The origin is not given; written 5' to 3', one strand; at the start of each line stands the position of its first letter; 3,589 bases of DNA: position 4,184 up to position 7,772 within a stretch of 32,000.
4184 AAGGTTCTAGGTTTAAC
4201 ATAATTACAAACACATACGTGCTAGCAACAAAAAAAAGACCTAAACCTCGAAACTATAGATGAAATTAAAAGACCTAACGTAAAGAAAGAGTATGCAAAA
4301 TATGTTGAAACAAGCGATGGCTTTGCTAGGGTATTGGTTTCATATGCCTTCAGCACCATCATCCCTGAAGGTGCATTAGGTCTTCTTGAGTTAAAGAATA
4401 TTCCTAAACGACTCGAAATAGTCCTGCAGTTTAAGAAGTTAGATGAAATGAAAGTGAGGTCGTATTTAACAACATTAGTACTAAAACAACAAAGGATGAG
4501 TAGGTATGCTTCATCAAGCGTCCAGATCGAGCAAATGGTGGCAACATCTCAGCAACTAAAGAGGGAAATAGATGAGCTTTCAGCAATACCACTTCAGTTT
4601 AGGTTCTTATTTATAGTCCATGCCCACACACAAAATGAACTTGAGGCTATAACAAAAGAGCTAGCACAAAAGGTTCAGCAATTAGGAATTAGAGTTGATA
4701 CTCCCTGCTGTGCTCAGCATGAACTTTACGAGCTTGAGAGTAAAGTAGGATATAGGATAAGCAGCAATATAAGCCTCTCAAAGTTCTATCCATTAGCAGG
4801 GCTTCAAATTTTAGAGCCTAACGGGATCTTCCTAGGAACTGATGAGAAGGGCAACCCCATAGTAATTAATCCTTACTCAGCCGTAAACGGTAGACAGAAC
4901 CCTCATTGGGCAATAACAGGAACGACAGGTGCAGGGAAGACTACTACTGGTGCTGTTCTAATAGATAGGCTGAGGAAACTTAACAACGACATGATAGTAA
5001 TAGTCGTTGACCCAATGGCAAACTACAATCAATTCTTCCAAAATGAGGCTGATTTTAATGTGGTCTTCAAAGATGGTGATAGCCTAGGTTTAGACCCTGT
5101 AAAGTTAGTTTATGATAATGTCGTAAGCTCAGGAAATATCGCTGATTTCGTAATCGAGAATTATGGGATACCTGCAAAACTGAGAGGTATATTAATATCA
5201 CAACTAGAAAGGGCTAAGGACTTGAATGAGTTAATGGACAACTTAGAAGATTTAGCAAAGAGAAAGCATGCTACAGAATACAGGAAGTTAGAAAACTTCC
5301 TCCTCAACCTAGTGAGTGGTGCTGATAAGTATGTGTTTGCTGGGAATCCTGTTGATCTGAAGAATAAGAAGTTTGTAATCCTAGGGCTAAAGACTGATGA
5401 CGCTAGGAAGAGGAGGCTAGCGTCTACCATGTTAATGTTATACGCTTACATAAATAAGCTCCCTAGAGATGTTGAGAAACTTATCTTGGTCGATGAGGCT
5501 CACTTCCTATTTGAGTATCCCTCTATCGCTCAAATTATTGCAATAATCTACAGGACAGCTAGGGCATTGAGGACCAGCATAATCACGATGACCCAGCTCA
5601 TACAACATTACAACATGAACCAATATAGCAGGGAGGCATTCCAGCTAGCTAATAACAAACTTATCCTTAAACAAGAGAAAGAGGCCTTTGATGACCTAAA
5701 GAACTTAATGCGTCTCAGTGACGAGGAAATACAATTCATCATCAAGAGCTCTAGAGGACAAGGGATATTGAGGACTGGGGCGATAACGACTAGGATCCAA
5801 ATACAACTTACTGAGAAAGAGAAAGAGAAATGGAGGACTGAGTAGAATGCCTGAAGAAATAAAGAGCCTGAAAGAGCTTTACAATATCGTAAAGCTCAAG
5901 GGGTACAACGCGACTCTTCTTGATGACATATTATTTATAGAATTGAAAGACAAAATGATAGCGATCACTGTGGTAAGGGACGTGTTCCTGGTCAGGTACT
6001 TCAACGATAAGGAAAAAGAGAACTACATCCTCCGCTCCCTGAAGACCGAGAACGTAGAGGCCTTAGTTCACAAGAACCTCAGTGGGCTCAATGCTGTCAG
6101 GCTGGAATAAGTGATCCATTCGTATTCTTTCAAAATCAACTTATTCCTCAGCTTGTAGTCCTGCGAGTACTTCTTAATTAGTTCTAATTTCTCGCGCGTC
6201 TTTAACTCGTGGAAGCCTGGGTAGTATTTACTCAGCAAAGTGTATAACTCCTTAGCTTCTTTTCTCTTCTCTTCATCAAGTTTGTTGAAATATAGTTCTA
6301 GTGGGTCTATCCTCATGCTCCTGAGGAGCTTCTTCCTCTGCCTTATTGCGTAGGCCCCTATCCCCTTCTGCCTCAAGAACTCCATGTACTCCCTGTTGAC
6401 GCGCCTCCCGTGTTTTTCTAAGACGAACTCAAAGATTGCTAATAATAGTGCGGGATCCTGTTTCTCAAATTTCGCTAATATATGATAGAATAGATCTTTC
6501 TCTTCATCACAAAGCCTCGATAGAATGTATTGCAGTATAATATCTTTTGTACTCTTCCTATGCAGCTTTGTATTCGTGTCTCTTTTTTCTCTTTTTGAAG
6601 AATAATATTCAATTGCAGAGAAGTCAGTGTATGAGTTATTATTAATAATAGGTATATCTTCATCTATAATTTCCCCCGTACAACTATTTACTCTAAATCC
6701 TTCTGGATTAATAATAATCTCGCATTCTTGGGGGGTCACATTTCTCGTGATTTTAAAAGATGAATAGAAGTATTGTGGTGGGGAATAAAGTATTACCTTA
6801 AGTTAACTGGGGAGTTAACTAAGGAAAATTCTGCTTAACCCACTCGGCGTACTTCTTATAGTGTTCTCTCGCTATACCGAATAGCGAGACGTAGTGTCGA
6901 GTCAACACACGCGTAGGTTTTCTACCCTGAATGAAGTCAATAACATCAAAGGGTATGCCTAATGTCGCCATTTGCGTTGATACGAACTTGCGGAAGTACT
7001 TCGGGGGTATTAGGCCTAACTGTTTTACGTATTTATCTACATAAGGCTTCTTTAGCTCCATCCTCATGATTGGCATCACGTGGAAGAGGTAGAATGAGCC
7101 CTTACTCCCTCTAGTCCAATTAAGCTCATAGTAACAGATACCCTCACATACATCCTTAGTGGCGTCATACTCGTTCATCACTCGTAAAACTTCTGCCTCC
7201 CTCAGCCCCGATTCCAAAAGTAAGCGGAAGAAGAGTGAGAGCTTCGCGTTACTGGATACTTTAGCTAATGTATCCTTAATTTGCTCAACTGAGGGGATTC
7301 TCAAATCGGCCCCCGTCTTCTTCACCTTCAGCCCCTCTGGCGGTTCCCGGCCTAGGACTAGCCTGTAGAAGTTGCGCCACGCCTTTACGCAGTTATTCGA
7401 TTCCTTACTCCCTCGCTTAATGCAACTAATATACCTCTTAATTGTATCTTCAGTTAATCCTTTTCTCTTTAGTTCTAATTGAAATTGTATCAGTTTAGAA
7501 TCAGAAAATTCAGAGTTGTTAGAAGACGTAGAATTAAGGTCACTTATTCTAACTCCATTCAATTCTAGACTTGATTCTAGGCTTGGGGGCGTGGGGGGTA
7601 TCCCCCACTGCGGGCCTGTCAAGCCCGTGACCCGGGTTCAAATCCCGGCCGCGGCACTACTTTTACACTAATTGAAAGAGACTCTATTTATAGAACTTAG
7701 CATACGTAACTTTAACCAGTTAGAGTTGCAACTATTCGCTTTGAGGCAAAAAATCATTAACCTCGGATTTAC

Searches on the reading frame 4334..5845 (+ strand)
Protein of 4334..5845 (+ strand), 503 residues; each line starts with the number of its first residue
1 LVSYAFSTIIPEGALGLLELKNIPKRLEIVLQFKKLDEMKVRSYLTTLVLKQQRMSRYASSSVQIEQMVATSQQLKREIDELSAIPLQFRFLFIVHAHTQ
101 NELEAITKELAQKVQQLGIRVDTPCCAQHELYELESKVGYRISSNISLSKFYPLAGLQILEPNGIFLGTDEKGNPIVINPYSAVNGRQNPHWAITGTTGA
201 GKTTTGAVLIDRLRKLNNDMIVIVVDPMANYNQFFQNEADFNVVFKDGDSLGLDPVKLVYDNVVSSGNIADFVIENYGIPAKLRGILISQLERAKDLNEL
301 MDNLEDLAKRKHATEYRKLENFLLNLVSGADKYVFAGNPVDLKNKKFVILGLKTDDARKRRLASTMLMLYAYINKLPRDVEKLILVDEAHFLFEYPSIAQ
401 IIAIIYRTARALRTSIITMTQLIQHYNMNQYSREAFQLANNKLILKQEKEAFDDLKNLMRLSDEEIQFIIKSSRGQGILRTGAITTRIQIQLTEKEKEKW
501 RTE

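Call 39: search_protein_families(library=pfam, proteins=[window:4334-5845:+], max_evalue=0.1)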
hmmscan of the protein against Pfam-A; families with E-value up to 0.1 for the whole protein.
window:4334-5845:+ (503 aa): 21 families
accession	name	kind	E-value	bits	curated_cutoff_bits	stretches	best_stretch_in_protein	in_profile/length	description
PF04851.21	ResIII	-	4.1e-10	40.3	22.5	1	187-235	21-70/164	Type III restriction enzyme, res subunit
PF01935.23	DUF87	-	9.9e-10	39.3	23.2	1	189-265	23-99/220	Helicase HerA, central domain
PF19044.6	P-loop_TraG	-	6.3e-08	32.1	25.8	1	334-474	201-347/413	TraG P-loop domain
PF10412.15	TrwB_AAD_bind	-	1.1e-06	28.3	20.5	1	185-240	11-65/387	Type IV secretion-system coupling protein DNA-binding domain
PF01656.29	CbiA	-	1.1e-05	25.8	25.4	1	195-309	5-101/125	CobQ/CobB/MinD/ParA nucleotide binding domain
PF13401.12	AAA_22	-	1.6e-05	25.7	27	1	191-227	7-43/130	AAA domain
PF12846.13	AAA_10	-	2.3e-05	24.1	27.5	1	187-237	19-67/362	AAA-like domain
PF00448.28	SRP54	-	0.00015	21.9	22.7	1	193-266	5-79/196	SRP54-type protein, GTPase domain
PF13173.12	AAA_14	-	0.0026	18.2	27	0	190-234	3-46/129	AAA domain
PF09848.15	SLFN-g3_helicase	-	0.0028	17.4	24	0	356-476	55-178/354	Schlafen group 3, DNA/RNA helicase domain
PF20720.3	nSTAND3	-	0.0046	17.1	27.2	1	192-257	20-81/155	Novel STAND NTPase 3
PF00005.33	ABC_tran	-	0.0047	18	25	1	188-301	10-89/137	ABC transporter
PF02374.21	ArsA_ATPase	-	0.0059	16.3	24.3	1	194-239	6-51/305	Anion-transporting ATPase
PF13238.12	AAA_18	-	0.014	16.3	29.4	0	194-232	3-35/128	AAA domain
PF00270.35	DEAD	-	0.019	15.2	26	0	193-229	18-55/167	DEAD/DEAH box helicase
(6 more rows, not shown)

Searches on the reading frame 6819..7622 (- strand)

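Call 38: search_protein_families(library=ncbifam, proteins=[window:6819-7622:-], max_evalue=0.1)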
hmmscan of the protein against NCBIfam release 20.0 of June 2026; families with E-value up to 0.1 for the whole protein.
window:6819-7622:- (267 aa): 2 families
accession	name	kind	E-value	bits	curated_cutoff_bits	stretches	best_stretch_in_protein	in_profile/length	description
NF040815.2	recomb_XerA_Arch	equivalog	9.5e-08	31.9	220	1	46-148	26-134/263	site-specific tyrosine recombinase/integron integrase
TIGR02249.1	integrase_gron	subfamily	0.0042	16.5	265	1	56-148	41-138/315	integron integrase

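Call 39: search_protein_families(library=pfam, proteins=[window:6819-7622:-], max_evalue=0.1)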
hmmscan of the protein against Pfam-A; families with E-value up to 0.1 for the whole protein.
window:6819-7622:- (267 aa): 3 families
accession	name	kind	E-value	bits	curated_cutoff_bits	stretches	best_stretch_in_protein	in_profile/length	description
PF16795.10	Phage_integr_3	-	1.1e-47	162.4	27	1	109-261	3-161/161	Archaeal phage integrase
PF00589.27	Phage_integrase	-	0.0044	17.2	27.1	0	111-147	7-43/172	Phage integrase family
PF13495.12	Phage_int_SAM_4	-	0.056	14.3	27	0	46-73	4-31/85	Phage integrase, N-terminal SAM-like domain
